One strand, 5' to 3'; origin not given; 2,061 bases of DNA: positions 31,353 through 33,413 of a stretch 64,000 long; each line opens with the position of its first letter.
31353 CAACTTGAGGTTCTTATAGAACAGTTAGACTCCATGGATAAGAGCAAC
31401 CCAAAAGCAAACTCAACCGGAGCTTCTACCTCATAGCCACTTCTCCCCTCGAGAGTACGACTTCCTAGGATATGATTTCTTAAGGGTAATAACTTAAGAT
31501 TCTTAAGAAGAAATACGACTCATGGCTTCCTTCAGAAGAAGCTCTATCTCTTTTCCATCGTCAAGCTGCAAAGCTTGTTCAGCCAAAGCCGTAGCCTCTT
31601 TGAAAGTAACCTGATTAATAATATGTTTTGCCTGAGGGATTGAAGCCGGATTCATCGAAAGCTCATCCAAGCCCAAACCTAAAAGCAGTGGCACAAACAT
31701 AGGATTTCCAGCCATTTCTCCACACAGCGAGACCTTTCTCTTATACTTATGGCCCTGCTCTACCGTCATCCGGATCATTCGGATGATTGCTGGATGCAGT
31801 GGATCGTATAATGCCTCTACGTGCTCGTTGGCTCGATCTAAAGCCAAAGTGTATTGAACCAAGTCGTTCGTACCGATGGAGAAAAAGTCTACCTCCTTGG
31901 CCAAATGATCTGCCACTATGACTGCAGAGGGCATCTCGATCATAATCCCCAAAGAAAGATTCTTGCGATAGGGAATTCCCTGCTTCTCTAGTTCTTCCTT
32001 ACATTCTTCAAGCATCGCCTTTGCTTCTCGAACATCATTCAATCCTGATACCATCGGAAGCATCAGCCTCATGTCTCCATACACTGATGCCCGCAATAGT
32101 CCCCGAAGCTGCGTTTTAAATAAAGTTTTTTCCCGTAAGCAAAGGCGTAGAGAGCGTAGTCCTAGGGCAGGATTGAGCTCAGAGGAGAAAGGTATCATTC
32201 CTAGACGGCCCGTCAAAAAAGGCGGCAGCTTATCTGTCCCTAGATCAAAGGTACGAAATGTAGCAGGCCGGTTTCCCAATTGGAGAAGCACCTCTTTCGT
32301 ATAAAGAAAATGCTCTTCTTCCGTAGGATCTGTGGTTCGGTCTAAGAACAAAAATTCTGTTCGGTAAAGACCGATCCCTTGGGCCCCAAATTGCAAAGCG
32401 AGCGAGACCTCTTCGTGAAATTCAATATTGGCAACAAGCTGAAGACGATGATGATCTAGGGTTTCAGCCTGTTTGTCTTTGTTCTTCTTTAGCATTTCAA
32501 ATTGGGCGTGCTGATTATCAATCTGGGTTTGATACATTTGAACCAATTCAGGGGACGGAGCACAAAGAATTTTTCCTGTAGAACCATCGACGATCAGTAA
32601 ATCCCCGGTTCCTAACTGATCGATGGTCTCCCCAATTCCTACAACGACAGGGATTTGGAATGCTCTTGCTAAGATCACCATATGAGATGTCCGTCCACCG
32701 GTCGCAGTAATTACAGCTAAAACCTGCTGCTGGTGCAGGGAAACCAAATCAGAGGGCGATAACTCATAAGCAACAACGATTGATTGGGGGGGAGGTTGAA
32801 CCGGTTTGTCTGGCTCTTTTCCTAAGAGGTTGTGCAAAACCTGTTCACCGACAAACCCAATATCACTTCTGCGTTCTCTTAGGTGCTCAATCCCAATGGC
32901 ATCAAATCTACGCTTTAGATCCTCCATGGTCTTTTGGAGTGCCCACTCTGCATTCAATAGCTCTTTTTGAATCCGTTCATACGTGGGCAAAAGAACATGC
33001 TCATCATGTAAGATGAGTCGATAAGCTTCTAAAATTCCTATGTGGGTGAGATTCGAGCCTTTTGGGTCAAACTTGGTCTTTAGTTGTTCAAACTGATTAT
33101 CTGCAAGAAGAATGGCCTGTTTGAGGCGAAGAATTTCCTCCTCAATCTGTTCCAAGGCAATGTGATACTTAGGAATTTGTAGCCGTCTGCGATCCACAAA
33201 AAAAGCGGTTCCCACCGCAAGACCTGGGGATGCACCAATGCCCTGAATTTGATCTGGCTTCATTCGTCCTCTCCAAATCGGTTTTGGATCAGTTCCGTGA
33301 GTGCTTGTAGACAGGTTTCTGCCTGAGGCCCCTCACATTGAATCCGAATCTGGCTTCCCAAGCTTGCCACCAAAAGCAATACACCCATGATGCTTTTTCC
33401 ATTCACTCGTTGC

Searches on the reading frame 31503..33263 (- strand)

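Call 33: search_protein_families(library=pfam, proteins=[window:31503-33263:-], max_evalue=0.00001)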
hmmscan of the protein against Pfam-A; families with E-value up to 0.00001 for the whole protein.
window:31503-33263:- (586 aa): 3 families
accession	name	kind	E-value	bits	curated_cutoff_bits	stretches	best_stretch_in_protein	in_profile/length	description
PF02896.24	PEP-utilizers_C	-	2.4e-104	349.1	22.8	1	258-552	4-291/293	PEP-utilising enzyme, PEP-binding domain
PF05524.18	PEP-utilisers_N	-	1.1e-24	87.3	24.4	1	7-131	1-121/121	PEP-utilising enzyme, N-terminal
PF00391.29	PEP-utilizers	-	1.1e-22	79.8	23.1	1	158-230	2-72/72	PEP-utilising enzyme, mobile domain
